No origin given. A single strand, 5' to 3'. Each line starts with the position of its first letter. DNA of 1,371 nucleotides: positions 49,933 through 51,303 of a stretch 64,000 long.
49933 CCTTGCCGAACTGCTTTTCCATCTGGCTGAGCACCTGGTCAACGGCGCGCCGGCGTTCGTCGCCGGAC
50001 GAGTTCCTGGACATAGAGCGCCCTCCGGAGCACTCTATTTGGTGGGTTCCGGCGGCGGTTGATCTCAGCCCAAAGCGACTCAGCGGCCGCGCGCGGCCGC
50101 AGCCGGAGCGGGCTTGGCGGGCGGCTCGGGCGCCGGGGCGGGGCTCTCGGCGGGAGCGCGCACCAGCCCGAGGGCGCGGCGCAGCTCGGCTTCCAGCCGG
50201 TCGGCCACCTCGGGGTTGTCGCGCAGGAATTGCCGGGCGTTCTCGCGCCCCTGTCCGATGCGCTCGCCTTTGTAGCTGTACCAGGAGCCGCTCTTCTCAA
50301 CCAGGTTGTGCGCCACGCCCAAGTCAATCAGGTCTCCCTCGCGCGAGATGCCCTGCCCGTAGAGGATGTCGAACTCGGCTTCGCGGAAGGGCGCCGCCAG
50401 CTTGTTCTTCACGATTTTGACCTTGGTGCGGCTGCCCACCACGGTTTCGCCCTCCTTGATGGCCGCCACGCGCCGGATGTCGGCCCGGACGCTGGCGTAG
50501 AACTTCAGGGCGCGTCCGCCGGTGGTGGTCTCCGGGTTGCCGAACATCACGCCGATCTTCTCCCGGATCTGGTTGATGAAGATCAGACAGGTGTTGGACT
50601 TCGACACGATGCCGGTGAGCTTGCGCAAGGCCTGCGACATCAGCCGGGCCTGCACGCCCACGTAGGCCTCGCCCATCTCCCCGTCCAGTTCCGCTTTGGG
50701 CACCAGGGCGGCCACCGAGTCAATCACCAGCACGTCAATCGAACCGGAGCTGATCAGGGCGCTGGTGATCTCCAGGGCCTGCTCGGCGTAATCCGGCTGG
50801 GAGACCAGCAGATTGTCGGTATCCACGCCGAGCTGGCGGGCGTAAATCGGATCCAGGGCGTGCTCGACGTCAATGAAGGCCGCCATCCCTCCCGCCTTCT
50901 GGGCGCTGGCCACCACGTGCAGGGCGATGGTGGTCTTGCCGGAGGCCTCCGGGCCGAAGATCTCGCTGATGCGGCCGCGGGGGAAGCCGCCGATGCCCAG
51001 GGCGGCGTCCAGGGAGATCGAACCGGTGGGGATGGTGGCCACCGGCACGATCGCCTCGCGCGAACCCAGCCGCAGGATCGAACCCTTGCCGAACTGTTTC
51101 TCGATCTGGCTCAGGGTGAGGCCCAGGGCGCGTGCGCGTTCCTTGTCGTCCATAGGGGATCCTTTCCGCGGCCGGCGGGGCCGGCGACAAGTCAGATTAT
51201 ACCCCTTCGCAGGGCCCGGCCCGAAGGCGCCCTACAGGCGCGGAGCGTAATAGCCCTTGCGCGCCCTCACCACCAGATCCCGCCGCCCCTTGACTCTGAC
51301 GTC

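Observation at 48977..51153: Two intact recA genes in tandem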

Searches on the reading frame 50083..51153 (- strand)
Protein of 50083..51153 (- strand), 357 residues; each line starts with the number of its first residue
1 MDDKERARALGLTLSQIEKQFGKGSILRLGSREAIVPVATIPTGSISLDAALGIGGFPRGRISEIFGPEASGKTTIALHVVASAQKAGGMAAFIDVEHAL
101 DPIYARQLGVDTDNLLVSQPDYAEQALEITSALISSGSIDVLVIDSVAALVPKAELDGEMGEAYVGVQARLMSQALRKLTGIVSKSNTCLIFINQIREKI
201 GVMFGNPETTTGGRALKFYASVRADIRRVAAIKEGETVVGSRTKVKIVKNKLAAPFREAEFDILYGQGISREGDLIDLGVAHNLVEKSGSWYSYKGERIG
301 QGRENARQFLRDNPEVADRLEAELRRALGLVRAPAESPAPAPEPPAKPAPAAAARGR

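Call 5: search_protein_families(library=ncbifam, proteins=[window:50083-51153:-])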
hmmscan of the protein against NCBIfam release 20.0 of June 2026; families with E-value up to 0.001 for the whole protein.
window:50083-51153:- (357 aa): 13 families
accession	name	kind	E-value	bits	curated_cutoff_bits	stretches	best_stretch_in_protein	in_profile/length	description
TIGR02012.1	tigrfam_recA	equivalog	9.8e-163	541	325.3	1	5-325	1-320/321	recombinase RecA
NF007072.0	PRK09519.1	equivalog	1.4e-143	480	1024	2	5-252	6-252/790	intein-containing recombinase RecA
TIGR02237.1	recomb_radB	equivalog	4.8e-17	62.5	172.4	1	53-224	5-174/210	DNA repair and recombination protein RadB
NF003301.0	PRK04301.1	equivalog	4.5e-13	49.1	259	1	38-229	80-284/316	DNA repair and recombination protein RadA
NF006861.0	PRK09361.1-1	equivalog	2.7e-11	43.5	278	1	40-228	4-196/235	DNA repair and recombination protein RadB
TIGR02236.1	recomb_radA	equivalog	3e-10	40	361.15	1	38-228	75-279/311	DNA repair and recombination protein RadA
NF033429.2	ImuA_translesion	equivalog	7.3e-10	39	150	1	39-142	14-118/181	translesion DNA synthesis-associated protein ImuA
TIGR02238.1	recomb_DMC1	equivalog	1.2e-09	37.8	447.7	1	38-228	75-281/314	meiotic recombinase Dmc1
TIGR02239.1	recomb_RAD51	equivalog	1.1e-08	34.5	478.05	1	38-228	75-281/316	DNA repair protein RAD51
NF058630.1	repair_Rv3395c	exception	1.6e-05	24.7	65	1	55-153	5-93/153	DnaE2-dependent mutagenesis accessory factor ImuA'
TIGR03881.1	KaiC_arch_4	hypoth_equivalog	6.2e-05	22.8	247.8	1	41-155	3-95/231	KaiC domain-containing protein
NF006799.0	PRK09302.1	equivalog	0.00026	19.7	408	1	39-155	253-380/515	circadian clock protein KaiC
TIGR03880.1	KaiC_arch_3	hypoth_equivalog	0.00087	18.9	249.45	0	48-106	5-62/224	KaiC domain-containing protein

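Call 11: find_encoding_contigs(protein=window:50083-51153:-, flank=6000, max_places=6)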
Protein window:50083-51153:- (357 aa): no gene with exactly this product is on record in the collection.

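Call 13: find_homologous_proteins(query=window:50083-51153:-, max_evalue=1e-50)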
Query window:50083-51153:- (357 aa): 8000 proteins with E <= 1e-50 among 8000 candidates; the best 120 are listed.
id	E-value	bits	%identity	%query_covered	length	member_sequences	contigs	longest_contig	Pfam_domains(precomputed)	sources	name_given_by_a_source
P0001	3.2e-224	761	100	100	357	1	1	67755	PF06745.20,PF08423.18,PF00154.28,PF21096.3,PF27531.1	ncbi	-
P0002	1.2e-220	750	99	100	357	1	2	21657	PF06745.20,PF08423.18,PF00154.28,PF21096.3,PF27531.1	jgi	jgi:recombination protein RecA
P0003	1.7e-219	746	98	100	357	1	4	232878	PF06745.20,PF08423.18,PF00154.28,PF21096.3,PF27531.1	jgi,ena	-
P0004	6.1e-208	708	94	100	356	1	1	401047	PF06745.20,PF08423.18,PF00154.28,PF21096.3,PF27531.1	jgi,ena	-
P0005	1.0e-207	707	92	100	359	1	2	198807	PF06745.20,PF08423.18,PF00154.28,PF21096.3,PF27531.1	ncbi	-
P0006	1.7e-207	706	94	93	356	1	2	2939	PF06745.20,PF08423.18,PF00154.28,PF21096.3,PF27531.1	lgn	-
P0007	1.2e-206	704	94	96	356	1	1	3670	PF06745.20,PF08423.18,PF00154.28,PF21096.3,PF27531.1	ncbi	ncbi:MAG: recombinase RecA [Bryobacteraceae bacterium]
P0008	1.2e-205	700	89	100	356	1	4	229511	PF06745.20,PF08423.18,PF00154.28,PF21096.3,PF27531.1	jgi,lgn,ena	-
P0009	1.5e-205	700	91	100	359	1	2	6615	PF06745.20,PF08423.18,PF00154.28,PF21096.3,PF27531.1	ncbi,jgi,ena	-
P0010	3.2e-205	699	94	93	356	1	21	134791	PF06745.20,PF08423.18,PF00154.28,PF21096.3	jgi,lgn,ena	jgi:recombination protein RecA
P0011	7.3e-205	698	93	94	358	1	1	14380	PF06745.20,PF08423.18,PF00154.28,PF21096.3,PF27531.1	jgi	-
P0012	5.7e-204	695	-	-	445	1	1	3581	PF06745.20,PF13479.13,PF08423.18,PF00154.28,PF21096.3,PF01637.25,PF27531.1,PF25199.2,PF13481.13,PF13191.13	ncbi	-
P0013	7.4e-204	695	91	100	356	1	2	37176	PF06745.20,PF08423.18,PF00154.28,PF21096.3,PF27531.1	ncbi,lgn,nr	ncbi:MAG: recombinase RecA [Bryobacterales bacterium]|nr:recombinase RecA [Bryobacteraceae bacterium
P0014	9.0e-204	694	92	100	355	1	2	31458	PF06745.20,PF08423.18,PF00154.28,PF21096.3,PF27531.1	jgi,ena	-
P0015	3.5e-203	692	94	93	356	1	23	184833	PF06745.20,PF08423.18,PF00154.28,PF21096.3,PF27531.1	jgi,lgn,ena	jgi:recombination protein RecA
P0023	5.9e-202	688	93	95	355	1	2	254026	PF06745.20,PF08423.18,PF00154.28,PF21096.3,PF27531.1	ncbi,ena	-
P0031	1.2e-197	674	90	94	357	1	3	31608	PF06745.20,PF08423.18,PF00154.28,PF21096.3,PF27531.1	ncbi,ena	ncbi:MAG: recombinase RecA [Acidobacteriota bacterium]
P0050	8.1e-193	658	85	100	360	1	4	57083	PF06745.20,PF08423.18,PF00154.28,PF21096.3,PF27531.1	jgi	jgi:recombination protein RecA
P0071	3.2e-192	656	87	93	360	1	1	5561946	PF06745.20,PF08423.18,PF00154.28,PF21096.3,PF27531.1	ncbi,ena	-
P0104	9.6e-191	651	86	96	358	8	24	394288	PF06745.20,PF08423.18,PF00154.28,PF21096.3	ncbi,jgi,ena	ncbi:MAG: recombinase RecA [Bryobacteraceae bacterium]|jgi:recombination protein RecA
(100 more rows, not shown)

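Call 15: find_related_loci(query=window:50083-51153:-, collection=genome_contigs, flank=5000)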
Query window:50083-51153:- (357 aa) in genome_contigs; peptide patterns used: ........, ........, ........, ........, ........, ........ (x = any residue, [..] = any of these).
600 stretches matched a pattern (row limit reached: there are more); 587 encode a relative of the query (tblastn E <= 1e-3); the best 80 are kept; 80 distinct loci.
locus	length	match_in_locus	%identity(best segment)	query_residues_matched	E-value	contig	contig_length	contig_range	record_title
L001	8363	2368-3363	82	1-333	0e+0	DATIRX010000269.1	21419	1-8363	MAG TPA_asm: Bryobacteraceae bacterium isolate SMAG_U15914 k141_178445, whole genome shotgun sequence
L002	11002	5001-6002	81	2-336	0e+0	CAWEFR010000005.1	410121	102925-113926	MAG: Terriglobia bacterium isolate MFD00991.bin.2.29 genome assembly, contig: contig_43537, whole genome shotgun sequenc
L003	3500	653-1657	80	1-335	0e+0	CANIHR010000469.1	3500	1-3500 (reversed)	MAG: Bryobacterales bacterium isolate RE-9nov16-157 genome assembly, contig: RE-9nov16-C90080, whole genome shotgun sequ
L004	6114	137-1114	79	5-330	3e-178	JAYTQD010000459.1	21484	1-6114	MAG: Acidobacteriaceae bacterium isolate GFS_4547 GFS_4547_458, whole genome shotgun sequence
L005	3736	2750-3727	78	5-330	0e+0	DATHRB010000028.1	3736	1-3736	MAG TPA_asm: Verrucomicrobiia bacterium isolate SMAG_U12754 k141_384602, whole genome shotgun sequence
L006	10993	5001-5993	80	1-331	5e-178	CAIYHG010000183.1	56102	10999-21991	MAG: uncultured Acidobacteriia bacterium isolate MJ-time_bin-8942 genome assembly, contig: bin-8942:183/200, whole genom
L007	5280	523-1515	77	2-331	3e-179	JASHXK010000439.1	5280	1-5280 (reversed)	MAG: Terriglobales bacterium isolate JOPF255 JOPF_NEAR_contig_1057769, whole genome shotgun sequence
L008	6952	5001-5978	80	5-330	7e-176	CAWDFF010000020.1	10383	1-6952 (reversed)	MAG: Terriglobia bacterium isolate MFD06085.bin.1.22 genome assembly, contig: contig_35975, whole genome shotgun sequenc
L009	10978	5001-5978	78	5-330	6e-176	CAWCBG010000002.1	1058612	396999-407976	MAG: uncultured Acidobacteriaceae bacterium isolate MFD05502.bin.1.25 genome assembly, contig: contig_3671, whole genome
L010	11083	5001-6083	74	5-349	1e-173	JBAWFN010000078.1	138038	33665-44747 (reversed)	MAG: Terriglobales bacterium isolate MFD01509_ilm_asm_bin21 k127_107462, whole genome shotgun sequence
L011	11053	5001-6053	73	5-355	3e-173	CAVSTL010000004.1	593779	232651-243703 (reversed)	MAG: uncultured Acidobacteriota bacterium isolate MFD09671.bin.1.74 genome assembly, contig: contig_10331, whole genome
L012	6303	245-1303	76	1-354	7e-174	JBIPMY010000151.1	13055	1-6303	MAG: Bryobacter sp. isolate ME2017-07-24_3300042509_group7_bin86 Rohwer_bin2_scaffold_3178_c1, whole genome shotgun sequ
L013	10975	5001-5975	76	5-330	5e-173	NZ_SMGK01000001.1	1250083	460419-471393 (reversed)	Acidipila rosea strain DSM 103428 Ga0215723_101, whole genome shotgun sequence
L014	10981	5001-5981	79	5-331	6e-172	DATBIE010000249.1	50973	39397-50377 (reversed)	MAG TPA_asm: Terriglobales bacterium isolate SMAG_U3886 k141_2987101, whole genome shotgun sequence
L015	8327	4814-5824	73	5-345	7e-172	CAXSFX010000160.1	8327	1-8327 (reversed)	MAG: uncultured Acidobacteriaceae bacterium isolate private_VT22_metawrap_bin.8 genome assembly, contig: private_VT22_me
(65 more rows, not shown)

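Call 18: find_encoding_contigs(protein=P0004, flank=6000, max_places=2)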
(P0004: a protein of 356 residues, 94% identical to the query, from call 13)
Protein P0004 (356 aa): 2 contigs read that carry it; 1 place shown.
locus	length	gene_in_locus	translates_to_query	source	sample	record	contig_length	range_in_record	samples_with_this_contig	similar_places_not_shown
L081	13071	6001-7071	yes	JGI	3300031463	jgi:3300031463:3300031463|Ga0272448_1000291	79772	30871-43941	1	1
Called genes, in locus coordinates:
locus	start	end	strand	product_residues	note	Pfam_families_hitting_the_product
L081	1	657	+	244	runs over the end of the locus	PF07796:DUF1638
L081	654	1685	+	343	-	PF01208:URO-D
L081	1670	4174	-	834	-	PF02838:Glyco_hydro_20b (weak), PF03648:Glyco_hydro_67N, PF16126:DUF4838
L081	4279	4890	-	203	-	PF13646:HEAT_2 (weak)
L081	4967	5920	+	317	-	PF05762:VWA_CoxE (weak), PF00092:VWA, PF13519:VWA_2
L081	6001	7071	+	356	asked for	PF00154:RecA_N, PF08423:Rad51, PF06745:ATPase (weak), PF27531:MT3502_N (weak), PF21096:RecA_C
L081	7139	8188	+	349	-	PF00154:RecA_N, PF06745:ATPase (faint), PF08423:Rad51, PF27531:MT3502_N (weak), PF21096:RecA_C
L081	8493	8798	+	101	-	PF00216:Bac_DNA_binding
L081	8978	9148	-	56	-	PF02416:TatA_B_E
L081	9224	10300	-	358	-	PF14486:DUF4432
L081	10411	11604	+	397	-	-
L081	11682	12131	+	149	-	-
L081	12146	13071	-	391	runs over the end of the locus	PF07396:Porin_O_P (faint)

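Call 19: find_encoding_contigs(protein=P0005, flank=6000, max_places=2)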
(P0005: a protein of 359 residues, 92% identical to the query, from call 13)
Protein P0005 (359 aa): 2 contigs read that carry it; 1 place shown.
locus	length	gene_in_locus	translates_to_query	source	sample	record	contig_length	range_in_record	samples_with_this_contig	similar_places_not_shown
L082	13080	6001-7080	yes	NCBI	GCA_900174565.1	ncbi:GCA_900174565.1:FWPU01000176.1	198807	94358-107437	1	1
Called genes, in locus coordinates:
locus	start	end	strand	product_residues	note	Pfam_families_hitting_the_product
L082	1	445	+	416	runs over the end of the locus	PF01676:Metalloenzyme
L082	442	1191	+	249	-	PF00121:TIM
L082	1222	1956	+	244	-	PF13489:Methyltransf_23 (weak), PF08241:Methyltransf_11, PF13649:Methyltransf_25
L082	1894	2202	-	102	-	-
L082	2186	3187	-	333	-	-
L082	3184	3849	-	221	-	-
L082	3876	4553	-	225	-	-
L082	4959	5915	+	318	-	PF05762:VWA_CoxE, PF00092:VWA, PF13519:VWA_2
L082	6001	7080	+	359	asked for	PF00154:RecA_N, PF08423:Rad51, PF06745:ATPase (weak), PF27531:MT3502_N (weak), PF21096:RecA_C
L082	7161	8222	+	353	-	PF00154:RecA_N, PF08423:Rad51, PF06745:ATPase (weak), PF27531:MT3502_N (weak), PF21096:RecA_C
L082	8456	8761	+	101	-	PF00216:Bac_DNA_binding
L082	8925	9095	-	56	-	PF02416:TatA_B_E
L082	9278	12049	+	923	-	PF13191:AAA_16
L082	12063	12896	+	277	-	PF00924:MS_channel_2nd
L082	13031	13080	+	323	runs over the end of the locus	PF03783:CsgG, PF16538:FlgT_C (weak)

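Call 20: find_encoding_contigs(protein=P0071, flank=6000, max_places=2)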
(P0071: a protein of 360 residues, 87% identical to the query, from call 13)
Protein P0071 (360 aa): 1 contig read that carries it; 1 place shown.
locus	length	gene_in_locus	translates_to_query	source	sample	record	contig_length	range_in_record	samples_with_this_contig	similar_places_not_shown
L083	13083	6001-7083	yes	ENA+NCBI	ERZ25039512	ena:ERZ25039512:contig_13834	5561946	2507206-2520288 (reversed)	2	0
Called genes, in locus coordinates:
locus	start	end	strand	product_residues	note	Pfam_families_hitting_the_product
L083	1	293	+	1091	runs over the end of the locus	PF26549:Tricorn_N, PF26550:Tricorn_2nd (weak), PF26549:Tricorn_N, PF26550:Tricorn_2nd, PF07676:PD40, PF14684:Tricorn_C1, PF14685:PDZ_Tricorn, PF03572:Peptidase_S41, +1 more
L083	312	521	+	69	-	-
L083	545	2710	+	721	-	-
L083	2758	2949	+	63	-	-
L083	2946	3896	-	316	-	PF12760:Zn_ribbon_IS1595, PF12762:DDE_Tnp_IS1595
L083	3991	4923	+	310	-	PF01479:S4, PF00849:PseudoU_synth_2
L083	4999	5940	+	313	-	PF00092:VWA, PF13519:VWA_2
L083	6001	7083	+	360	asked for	PF00154:RecA_N, PF08423:Rad51, PF06745:ATPase (weak), PF27531:MT3502_N (weak), PF21096:RecA_C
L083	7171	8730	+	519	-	PF02142:MGS, PF01808:AICARFT_IMPCHas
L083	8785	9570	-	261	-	PF00005:ABC_tran, PF13304:AAA_21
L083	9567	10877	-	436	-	PF01408:GFO_IDH_MocA, PF19051:GFO_IDH_MocA_C2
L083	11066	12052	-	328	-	PF03706:LPG_synthase_TM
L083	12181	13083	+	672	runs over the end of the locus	-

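Call 22: find_encoding_contigs(protein=P0003, flank=6000, max_places=3)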
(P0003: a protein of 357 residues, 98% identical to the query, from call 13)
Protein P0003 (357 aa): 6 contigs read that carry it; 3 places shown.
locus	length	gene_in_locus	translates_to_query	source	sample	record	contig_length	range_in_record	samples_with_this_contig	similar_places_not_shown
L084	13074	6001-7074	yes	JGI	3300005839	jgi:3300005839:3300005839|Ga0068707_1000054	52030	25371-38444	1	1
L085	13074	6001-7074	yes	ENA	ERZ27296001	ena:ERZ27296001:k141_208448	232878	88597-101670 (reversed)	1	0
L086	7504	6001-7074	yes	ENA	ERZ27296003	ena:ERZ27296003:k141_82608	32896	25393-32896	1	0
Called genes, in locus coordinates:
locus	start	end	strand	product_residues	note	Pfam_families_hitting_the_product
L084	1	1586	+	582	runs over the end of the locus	PF14849:YidC_periplas, PF02096:60KD_IMP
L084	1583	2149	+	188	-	PF01424:R3H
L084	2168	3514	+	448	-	PF10396:TrmE_N, PF12631:MnmE_helical, PF01926:MMR_HSR1, PF02421:FeoB_N (weak)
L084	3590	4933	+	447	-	PF00989:PAS, PF13188:PAS_8 (weak), PF08448:PAS_4, PF13426:PAS_9, PF00158:Sigma54_activat, PF14532:Sigma54_activ_2, PF25601:AAA_lid_14, PF02954:HTH_8, +2 more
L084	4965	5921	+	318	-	PF05762:VWA_CoxE (weak), PF00092:VWA, PF13519:VWA_2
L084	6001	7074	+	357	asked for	PF00154:RecA_N, PF08423:Rad51, PF06745:ATPase (weak), PF27531:MT3502_N (faint), PF21096:RecA_C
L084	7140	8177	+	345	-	PF00154:RecA_N, PF06745:ATPase (faint), PF08423:Rad51, PF27531:MT3502_N (weak), PF21096:RecA_C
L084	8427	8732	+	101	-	PF00216:Bac_DNA_binding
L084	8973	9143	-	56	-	PF02416:TatA_B_E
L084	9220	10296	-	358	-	PF14486:DUF4432 (weak)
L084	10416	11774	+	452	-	-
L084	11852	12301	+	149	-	-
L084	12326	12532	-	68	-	-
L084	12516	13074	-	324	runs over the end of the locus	-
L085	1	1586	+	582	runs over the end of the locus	PF14849:YidC_periplas, PF02096:60KD_IMP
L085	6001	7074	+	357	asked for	PF00154:RecA_N, PF08423:Rad51, PF06745:ATPase (weak), PF27531:MT3502_N (faint), PF21096:RecA_C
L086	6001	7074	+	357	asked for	PF00154:RecA_N, PF08423:Rad51, PF06745:ATPase (weak), PF27531:MT3502_N (faint), PF21096:RecA_C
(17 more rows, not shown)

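Call 23: find_encoding_contigs(protein=P0015, flank=6000, max_places=3)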
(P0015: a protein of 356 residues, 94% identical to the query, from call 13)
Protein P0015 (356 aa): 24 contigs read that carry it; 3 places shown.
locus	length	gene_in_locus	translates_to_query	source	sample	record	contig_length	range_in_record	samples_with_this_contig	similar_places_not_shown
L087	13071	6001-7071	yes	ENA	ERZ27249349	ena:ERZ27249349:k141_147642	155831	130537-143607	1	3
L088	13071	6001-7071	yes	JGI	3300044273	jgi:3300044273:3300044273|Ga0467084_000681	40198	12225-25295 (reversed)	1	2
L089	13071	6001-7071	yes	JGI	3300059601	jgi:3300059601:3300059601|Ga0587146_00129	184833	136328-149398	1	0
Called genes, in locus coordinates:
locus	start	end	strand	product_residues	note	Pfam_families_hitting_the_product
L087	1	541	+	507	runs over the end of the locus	PF00361:Proton_antipo_M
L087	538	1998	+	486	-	PF00361:Proton_antipo_M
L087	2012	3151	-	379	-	PF13439:Glyco_transf_4, PF13579:Glyco_trans_4_4, PF13477:Glyco_trans_4_2, PF20706:GT4-conflict, PF00534:Glycos_transf_1, PF13692:Glyco_trans_1_4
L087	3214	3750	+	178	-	PF21982:RecX_HTH1, PF02631:RecX_HTH2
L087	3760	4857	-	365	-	PF01261:AP_endonuc_2, PF03786:UxuA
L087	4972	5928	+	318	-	PF05762:VWA_CoxE (weak), PF00092:VWA, PF13519:VWA_2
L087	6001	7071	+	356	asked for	PF00154:RecA_N, PF08423:Rad51, PF06745:ATPase (weak), PF27531:MT3502_N (weak), PF21096:RecA_C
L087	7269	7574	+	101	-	PF00216:Bac_DNA_binding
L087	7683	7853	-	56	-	PF02416:TatA_B_E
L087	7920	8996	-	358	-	PF14486:DUF4432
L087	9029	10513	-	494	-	PF00884:Sulfatase, PF01663:Phosphodiest (faint), PF16347:SGSH_C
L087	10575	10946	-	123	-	PF01844:HNH, PF14279:HNH_5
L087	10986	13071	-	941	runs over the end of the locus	-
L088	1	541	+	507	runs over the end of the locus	PF00361:Proton_antipo_M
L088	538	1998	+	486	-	PF00361:Proton_antipo_M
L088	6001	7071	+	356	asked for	PF00154:RecA_N, PF08423:Rad51, PF06745:ATPase (weak), PF27531:MT3502_N (weak), PF21096:RecA_C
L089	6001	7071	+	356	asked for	PF00154:RecA_N, PF08423:Rad51, PF06745:ATPase (weak), PF27531:MT3502_N (weak), PF21096:RecA_C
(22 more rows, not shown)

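Call 24: find_encoding_contigs(protein=P0023, flank=6000, max_places=2)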
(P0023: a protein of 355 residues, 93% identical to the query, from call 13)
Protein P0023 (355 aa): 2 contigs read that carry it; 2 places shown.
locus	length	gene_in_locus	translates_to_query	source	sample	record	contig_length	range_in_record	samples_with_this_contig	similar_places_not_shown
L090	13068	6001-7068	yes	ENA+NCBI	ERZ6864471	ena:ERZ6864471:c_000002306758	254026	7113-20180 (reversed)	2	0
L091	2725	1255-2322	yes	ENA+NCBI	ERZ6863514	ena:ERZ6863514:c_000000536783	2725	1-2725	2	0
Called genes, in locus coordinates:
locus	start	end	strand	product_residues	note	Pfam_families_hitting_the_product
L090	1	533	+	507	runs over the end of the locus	PF00361:Proton_antipo_M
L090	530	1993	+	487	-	PF00361:Proton_antipo_M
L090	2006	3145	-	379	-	PF13439:Glyco_transf_4, PF13477:Glyco_trans_4_2, PF13579:Glyco_trans_4_4, PF20706:GT4-conflict, PF00534:Glycos_transf_1, PF13692:Glyco_trans_1_4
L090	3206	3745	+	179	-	PF21982:RecX_HTH1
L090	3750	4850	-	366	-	PF03786:UxuA (weak), PF01261:AP_endonuc_2, PF03786:UxuA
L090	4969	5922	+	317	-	PF05762:VWA_CoxE (weak), PF00092:VWA, PF13519:VWA_2, PF13768:VWA_3 (weak)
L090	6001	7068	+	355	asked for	PF00154:RecA_N, PF08423:Rad51, PF06745:ATPase (weak), PF27531:MT3502_N (weak), PF21096:RecA_C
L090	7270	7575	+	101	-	PF00216:Bac_DNA_binding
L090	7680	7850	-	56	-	PF02416:TatA_B_E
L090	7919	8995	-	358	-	PF14486:DUF4432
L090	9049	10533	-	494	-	PF00884:Sulfatase, PF01663:Phosphodiest (faint), PF16347:SGSH_C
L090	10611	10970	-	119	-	PF01844:HNH, PF14279:HNH_5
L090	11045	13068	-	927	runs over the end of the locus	-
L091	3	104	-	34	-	?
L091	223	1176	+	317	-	PF05762:VWA_CoxE (weak), PF00092:VWA, PF13519:VWA_2, PF13768:VWA_3 (weak)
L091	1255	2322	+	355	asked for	PF00154:RecA_N, PF08423:Rad51, PF06745:ATPase (weak), PF27531:MT3502_N (weak), PF21096:RecA_C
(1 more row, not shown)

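Call 29: find_encoding_contigs(protein=P0050, flank=5000, max_places=1)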
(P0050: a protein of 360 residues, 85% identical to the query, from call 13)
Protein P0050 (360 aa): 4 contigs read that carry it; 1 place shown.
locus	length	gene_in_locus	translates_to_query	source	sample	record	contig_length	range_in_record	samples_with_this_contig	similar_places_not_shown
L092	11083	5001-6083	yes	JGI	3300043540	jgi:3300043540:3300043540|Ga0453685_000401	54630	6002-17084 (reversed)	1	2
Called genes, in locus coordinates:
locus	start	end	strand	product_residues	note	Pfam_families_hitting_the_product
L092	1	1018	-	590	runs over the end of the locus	PF01343:Peptidase_S49, PF25145:NfeD1b_N (faint), PF01343:Peptidase_S49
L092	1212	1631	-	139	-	-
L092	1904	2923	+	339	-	PF00248:Aldo_ket_red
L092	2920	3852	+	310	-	PF01479:S4, PF00849:PseudoU_synth_2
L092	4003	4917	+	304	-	PF00092:VWA, PF13519:VWA_2, PF13768:VWA_3 (weak)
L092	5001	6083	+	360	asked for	PF00154:RecA_N, PF08423:Rad51, PF06745:ATPase (faint), PF27531:MT3502_N (weak), PF21096:RecA_C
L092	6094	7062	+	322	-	PF01963:TraB_PrgY_gumN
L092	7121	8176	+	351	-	PF00154:RecA_N, PF08423:Rad51, PF06745:ATPase (weak), PF27531:MT3502_N (weak), PF21096:RecA_C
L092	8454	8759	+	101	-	PF00216:Bac_DNA_binding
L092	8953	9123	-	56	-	PF02416:TatA_B_E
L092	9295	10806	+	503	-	PF02321:OEP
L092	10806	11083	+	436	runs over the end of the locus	PF00364:Biotin_lipoyl (faint), PF25917:BSH_RND, PF25919:BSH_CusB (faint), PF25997:BSH_YhbJ (faint), PF25876:HH_MFP_RND, PF25954:Beta-barrel_RND_2 (weak), PF25963:Beta-barrel_AAEA (weak)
